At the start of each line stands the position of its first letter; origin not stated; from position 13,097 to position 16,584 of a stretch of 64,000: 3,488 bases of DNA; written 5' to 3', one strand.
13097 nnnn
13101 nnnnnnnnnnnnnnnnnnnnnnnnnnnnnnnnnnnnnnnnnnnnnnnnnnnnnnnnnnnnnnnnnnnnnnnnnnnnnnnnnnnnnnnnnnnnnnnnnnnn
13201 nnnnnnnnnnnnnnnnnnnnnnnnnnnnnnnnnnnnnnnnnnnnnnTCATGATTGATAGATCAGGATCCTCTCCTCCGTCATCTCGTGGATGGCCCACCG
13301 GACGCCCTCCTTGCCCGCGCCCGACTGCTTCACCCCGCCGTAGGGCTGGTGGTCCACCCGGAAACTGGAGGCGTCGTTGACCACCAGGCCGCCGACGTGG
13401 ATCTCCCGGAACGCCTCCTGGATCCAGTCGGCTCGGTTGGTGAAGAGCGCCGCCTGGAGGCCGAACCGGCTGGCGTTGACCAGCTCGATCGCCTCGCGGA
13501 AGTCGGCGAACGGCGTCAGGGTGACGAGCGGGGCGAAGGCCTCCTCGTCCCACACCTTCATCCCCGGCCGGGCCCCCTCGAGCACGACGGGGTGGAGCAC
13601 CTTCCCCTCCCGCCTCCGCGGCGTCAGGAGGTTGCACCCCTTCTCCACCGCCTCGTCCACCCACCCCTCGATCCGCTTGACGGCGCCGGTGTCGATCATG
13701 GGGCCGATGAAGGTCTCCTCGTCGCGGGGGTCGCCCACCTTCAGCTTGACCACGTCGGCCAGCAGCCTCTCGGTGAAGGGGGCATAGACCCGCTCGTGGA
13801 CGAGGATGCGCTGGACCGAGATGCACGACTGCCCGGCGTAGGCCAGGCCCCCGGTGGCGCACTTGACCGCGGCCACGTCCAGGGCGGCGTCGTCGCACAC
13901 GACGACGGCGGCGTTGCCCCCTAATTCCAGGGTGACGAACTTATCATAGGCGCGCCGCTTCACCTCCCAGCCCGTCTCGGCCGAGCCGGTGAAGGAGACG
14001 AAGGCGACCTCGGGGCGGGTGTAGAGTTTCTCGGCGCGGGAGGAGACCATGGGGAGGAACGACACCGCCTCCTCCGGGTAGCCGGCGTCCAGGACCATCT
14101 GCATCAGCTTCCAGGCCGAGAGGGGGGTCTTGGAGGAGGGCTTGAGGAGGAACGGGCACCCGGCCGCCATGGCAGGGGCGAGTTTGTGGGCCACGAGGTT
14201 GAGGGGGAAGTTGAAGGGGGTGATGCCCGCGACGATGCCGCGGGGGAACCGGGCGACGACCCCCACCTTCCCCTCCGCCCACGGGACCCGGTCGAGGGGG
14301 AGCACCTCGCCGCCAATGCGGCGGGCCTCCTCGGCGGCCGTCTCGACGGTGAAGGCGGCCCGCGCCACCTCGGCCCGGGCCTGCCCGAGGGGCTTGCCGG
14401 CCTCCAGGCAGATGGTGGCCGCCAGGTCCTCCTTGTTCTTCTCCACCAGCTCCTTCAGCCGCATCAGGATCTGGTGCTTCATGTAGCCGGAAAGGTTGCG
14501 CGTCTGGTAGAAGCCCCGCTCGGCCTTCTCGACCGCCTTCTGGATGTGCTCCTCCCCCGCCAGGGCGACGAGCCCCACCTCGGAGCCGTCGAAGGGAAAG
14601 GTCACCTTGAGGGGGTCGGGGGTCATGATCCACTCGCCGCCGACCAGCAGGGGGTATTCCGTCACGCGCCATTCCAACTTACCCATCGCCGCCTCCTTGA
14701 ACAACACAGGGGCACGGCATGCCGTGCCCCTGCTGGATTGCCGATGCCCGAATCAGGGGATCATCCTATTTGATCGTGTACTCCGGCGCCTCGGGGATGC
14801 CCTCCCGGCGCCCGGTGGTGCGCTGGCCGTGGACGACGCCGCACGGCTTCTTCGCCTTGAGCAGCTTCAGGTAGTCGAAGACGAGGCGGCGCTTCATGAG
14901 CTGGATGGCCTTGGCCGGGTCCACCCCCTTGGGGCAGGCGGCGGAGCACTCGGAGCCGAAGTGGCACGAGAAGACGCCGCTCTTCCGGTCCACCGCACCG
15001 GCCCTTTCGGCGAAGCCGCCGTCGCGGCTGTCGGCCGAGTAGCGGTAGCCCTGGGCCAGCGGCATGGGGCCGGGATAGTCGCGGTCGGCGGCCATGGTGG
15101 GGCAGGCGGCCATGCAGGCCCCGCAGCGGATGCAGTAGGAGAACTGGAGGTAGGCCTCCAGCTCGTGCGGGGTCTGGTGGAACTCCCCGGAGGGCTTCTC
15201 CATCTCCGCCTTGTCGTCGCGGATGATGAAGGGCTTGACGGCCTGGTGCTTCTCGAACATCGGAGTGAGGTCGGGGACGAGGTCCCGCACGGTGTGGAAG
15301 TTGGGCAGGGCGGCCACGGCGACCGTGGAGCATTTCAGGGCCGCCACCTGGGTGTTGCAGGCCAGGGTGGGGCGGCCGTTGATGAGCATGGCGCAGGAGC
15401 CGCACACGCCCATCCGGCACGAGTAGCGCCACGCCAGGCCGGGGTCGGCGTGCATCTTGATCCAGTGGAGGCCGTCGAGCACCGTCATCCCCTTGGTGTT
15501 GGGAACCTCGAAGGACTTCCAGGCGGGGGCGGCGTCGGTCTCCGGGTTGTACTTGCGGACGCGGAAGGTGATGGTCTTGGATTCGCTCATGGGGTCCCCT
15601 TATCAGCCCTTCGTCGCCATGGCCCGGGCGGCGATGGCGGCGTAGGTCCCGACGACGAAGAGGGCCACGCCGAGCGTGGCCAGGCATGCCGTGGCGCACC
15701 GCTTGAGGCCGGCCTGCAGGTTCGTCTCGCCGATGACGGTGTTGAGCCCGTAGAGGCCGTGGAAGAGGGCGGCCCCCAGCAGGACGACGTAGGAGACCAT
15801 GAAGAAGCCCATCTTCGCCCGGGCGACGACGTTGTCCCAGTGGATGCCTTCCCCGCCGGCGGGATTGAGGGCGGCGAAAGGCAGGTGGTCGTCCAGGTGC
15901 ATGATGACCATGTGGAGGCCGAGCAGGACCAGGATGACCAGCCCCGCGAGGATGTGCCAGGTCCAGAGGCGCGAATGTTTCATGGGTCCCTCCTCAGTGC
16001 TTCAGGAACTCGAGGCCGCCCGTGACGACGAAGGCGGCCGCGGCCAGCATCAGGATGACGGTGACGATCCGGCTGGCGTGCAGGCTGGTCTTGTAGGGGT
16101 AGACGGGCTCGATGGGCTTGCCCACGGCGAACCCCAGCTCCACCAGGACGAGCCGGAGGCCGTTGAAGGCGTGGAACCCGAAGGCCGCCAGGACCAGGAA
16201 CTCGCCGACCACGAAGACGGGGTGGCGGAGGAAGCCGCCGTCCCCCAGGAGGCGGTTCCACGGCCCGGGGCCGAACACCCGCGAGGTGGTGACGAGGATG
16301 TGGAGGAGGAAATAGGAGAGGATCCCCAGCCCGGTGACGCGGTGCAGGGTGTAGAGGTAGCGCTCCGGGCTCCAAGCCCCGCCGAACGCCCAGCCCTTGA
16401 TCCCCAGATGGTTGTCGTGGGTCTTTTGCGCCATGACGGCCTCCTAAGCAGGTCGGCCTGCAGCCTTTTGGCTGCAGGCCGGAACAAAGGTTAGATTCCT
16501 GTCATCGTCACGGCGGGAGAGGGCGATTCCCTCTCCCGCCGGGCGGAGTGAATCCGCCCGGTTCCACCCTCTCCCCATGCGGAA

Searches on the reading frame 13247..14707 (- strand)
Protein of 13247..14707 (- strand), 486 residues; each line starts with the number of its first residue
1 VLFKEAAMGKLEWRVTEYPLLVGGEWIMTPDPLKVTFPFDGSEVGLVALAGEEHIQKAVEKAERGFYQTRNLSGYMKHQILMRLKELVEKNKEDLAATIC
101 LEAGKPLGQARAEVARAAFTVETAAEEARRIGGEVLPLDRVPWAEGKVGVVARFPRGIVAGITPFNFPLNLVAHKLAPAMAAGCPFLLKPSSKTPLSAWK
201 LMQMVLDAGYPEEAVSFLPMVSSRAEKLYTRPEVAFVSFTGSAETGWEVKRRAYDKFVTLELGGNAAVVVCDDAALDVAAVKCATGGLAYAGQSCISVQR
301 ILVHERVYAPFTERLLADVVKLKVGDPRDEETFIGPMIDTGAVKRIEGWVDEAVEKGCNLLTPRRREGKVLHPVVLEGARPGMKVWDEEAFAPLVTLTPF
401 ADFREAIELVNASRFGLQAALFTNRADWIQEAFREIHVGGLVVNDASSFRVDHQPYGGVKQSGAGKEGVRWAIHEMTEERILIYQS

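Call 12: search_protein_families(library=pfam, proteins=[window:13247-14707:-])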
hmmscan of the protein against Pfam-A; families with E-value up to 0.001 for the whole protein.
window:13247-14707:- (486 aa): 2 families
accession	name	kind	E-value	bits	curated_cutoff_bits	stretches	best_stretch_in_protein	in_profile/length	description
PF00171.27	Aldedh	-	1.6e-134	449.4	23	1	32-480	8-459/461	Aldehyde dehydrogenase family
PF05893.19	LuxC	-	8.4e-05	22.1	21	1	137-321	72-261/401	Acyl-CoA reductase (LuxC)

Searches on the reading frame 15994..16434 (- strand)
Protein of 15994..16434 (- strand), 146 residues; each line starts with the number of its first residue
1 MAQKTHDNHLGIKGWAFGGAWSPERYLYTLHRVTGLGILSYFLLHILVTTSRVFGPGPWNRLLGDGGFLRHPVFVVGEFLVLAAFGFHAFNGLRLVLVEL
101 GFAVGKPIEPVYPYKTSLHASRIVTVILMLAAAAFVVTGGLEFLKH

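Call 12: search_protein_families(library=pfam, proteins=[window:15994-16434:-])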
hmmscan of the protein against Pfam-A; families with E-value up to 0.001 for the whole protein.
window:15994-16434:- (146 aa): 1 family
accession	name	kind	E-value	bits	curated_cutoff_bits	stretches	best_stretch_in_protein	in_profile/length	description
PF01127.27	Sdh_cyt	-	8.7e-12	45.6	25.8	1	21-128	16-121/122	Succinate dehydrogenase/Fumarate reductase transmembrane subunit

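Call 15: find_encoding_contigs(protein=window:15994-16434:-, flank=3000, max_places=10)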
Protein window:15994-16434:- (146 aa): 3 contigs read that carry it; 2 places shown.
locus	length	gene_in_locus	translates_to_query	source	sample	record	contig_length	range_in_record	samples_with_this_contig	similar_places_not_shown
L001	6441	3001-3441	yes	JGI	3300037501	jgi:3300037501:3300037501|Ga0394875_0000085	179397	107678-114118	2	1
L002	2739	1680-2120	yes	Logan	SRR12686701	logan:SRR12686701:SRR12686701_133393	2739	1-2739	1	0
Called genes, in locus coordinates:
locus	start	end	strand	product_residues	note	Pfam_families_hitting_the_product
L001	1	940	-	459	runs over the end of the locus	PF00772:DnaB, PF13481:AAA_25, PF03796:DnaB_C, PF06745:ATPase (weak)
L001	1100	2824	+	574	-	PF00890:FAD_binding_2, PF02910:Succ_DH_flav_C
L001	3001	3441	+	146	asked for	PF01127:Sdh_cyt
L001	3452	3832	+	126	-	-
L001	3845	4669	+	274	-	PF13085:Fer2_3, PF12838:Fer4_7 (faint), PF00037:Fer4 (weak), PF13237:Fer4_10, PF13183:Fer4_8, PF13187:Fer4_9 (weak), PF13484:Fer4_16 (weak), PF13534:Fer4_17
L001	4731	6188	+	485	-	PF00171:Aldedh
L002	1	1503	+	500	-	?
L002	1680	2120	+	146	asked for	PF01127:Sdh_cyt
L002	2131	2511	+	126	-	-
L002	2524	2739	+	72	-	?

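Call 47: find_homologous_proteins(query=window:15994-16434:-, max_evalue=1e-20)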
Query window:15994-16434:- (146 aa): 1202 proteins with E <= 1e-20 among 1389 candidates; the best 120 are listed.
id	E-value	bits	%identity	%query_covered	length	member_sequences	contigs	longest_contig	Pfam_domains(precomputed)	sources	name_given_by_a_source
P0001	1.7e-83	296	90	100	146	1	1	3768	PF01127.28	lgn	-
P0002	4.1e-80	285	86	100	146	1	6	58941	PF01127.28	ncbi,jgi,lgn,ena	jgi:succinate dehydrogenase / fumarate reductase cytochrome b subunit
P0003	1.9e-79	283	84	100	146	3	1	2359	PF01127.28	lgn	-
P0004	2.3e-79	283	85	100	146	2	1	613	PF01127.28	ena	-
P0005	5.0e-69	249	77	98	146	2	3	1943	PF01127.28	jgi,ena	-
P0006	4.6e-68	246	76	98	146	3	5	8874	PF01127.28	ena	-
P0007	1.4e-64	235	73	98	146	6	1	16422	PF01127.28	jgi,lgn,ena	-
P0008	8.8e-61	222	68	99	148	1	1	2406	PF01127.28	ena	-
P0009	2.3e-58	214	67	97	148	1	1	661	PF01127.28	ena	-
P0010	1.3e-52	196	63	98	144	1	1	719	PF01127.28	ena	-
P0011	7.6e-51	190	63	84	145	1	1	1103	PF01127.28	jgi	jgi:succinate dehydrogenase / fumarate reductase cytochrome b subunit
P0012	1.2e-50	189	61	99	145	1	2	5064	PF01127.28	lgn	-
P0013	2.2e-50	188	62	99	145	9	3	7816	PF01127.28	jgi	jgi:succinate dehydrogenase / fumarate reductase cytochrome b subunit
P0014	2.2e-50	188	66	99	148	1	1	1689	PF01127.28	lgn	-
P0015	2.8e-50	188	62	86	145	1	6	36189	PF01127.28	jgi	jgi:succinate dehydrogenase / fumarate reductase cytochrome b subunit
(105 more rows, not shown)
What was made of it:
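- Four relatives, with SdhC 90, 86, 76 and 73% identical by BLASTP (call 47), have ........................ with a 9-nt spacer.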

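Call 48: find_encoding_contigs(protein=P0001, flank=2500, max_places=2)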
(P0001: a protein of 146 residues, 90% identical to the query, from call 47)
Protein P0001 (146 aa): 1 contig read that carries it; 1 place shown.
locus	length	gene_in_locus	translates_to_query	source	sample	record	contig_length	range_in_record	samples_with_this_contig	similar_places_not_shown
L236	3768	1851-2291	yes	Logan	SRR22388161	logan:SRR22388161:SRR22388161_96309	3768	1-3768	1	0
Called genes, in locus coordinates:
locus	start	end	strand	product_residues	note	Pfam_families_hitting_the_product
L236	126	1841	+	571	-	PF00890:FAD_binding_2, PF02910:Succ_DH_flav_C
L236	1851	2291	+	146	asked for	PF01127:Sdh_cyt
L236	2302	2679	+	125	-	-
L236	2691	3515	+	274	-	PF13085:Fer2_3, PF12838:Fer4_7 (faint), PF00037:Fer4 (weak), PF13237:Fer4_10, PF13183:Fer4_8, PF13187:Fer4_9 (weak), PF13484:Fer4_16 (weak), PF13534:Fer4_17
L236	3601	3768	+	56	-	?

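Call 49: find_encoding_contigs(protein=P0002, flank=10000, max_places=2)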
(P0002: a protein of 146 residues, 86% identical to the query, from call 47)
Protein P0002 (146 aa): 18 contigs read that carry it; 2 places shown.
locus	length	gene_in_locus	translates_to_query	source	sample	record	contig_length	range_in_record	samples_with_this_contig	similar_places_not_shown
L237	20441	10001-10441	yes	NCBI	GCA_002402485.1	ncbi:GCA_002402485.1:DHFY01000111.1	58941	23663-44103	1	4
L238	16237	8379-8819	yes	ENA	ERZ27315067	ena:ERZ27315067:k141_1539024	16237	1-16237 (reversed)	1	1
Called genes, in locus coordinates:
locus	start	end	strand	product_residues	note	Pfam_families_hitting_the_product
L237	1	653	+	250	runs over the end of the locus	PF01746:tRNA_m1G_MT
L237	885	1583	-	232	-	PF18916:Lycopene_cyc (weak)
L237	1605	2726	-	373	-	PF12704:MacB_PCD, PF02687:FtsX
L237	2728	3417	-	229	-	PF00005:ABC_tran, PF13304:AAA_21 (faint)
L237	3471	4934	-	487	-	PF02470:MlaD, PF28544:Helical_needle (weak), PF27164:Aq_493_lipo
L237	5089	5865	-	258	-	PF00005:ABC_tran, PF13304:AAA_21 (weak)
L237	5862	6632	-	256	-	PF02405:MlaE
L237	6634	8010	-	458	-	PF00772:DnaB, PF13481:AAA_25, PF03796:DnaB_C, PF06745:ATPase (weak)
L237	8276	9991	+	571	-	PF00890:FAD_binding_2, PF02910:Succ_DH_flav_C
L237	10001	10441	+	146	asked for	PF01127:Sdh_cyt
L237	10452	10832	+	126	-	-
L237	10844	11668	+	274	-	PF13085:Fer2_3, PF13237:Fer4_10, PF00037:Fer4 (weak), PF12838:Fer4_7 (weak), PF13183:Fer4_8, PF13187:Fer4_9 (weak), PF13484:Fer4_16 (weak), PF13534:Fer4_17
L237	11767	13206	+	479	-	PF00171:Aldedh, PF05893:LuxC (weak)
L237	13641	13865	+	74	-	-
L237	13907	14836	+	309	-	PF01073:3Beta_HSD (faint), PF01370:Epimerase, PF05368:NmrA, PF13460:NAD_binding_10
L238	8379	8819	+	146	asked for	PF01127:Sdh_cyt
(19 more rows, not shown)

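Call 50: find_encoding_contigs(protein=P0006, flank=2500, max_places=2)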
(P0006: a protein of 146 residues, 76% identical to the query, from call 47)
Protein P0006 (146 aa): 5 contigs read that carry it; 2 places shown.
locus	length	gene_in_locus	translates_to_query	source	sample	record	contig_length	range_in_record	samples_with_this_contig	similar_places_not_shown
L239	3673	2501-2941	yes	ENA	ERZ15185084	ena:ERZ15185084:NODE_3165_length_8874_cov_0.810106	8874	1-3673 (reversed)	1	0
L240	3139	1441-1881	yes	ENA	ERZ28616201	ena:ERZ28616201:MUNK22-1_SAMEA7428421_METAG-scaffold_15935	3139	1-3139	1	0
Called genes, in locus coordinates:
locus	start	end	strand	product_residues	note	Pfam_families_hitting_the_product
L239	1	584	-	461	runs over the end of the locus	PF00772:DnaB, PF13481:AAA_25, PF03796:DnaB_C, PF06745:ATPase (weak)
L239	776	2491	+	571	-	PF00890:FAD_binding_2, PF02910:Succ_DH_flav_C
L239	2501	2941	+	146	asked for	PF01127:Sdh_cyt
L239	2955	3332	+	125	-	-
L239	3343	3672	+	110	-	?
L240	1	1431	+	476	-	?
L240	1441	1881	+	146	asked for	PF01127:Sdh_cyt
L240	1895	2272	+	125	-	-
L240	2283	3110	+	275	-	PF13085:Fer2_3, PF12838:Fer4_7 (faint), PF13237:Fer4_10, PF00037:Fer4 (weak), PF13183:Fer4_8, PF13187:Fer4_9 (weak), PF13484:Fer4_16 (weak), PF13534:Fer4_17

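Call 51: find_encoding_contigs(protein=P0007, flank=2500, max_places=2)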
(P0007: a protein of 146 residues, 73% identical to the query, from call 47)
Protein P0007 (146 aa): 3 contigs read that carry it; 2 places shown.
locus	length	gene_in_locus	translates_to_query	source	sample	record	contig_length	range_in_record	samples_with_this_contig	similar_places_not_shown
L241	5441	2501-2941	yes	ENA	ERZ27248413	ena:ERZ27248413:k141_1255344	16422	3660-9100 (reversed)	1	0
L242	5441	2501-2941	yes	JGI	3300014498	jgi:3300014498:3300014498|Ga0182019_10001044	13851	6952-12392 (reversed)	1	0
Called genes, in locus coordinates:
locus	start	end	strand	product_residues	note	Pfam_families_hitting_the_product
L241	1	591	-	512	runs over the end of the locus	PF00221:Lyase_aromatic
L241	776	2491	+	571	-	PF00890:FAD_binding_2, PF02910:Succ_DH_flav_C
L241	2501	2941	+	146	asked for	PF01127:Sdh_cyt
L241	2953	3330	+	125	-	PF13631:Cytochrom_B_N_2 (weak)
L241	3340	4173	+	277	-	PF13085:Fer2_3, PF00037:Fer4 (weak), PF13237:Fer4_10, PF12838:Fer4_7 (weak), PF13183:Fer4_8, PF13187:Fer4_9 (weak), PF13484:Fer4_16 (weak), PF13534:Fer4_17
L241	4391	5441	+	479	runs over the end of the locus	PF00171:Aldedh, PF05893:LuxC (weak)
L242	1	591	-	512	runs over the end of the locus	PF00221:Lyase_aromatic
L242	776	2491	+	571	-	PF00890:FAD_binding_2, PF02910:Succ_DH_flav_C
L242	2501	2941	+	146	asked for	PF01127:Sdh_cyt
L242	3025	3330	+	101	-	-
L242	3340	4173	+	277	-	PF13085:Fer2_3, PF00037:Fer4 (weak), PF13237:Fer4_10, PF12838:Fer4_7 (weak), PF13183:Fer4_8, PF13187:Fer4_9 (weak), PF13484:Fer4_16 (weak), PF13534:Fer4_17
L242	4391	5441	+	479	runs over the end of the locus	PF00171:Aldedh, PF05893:LuxC (weak)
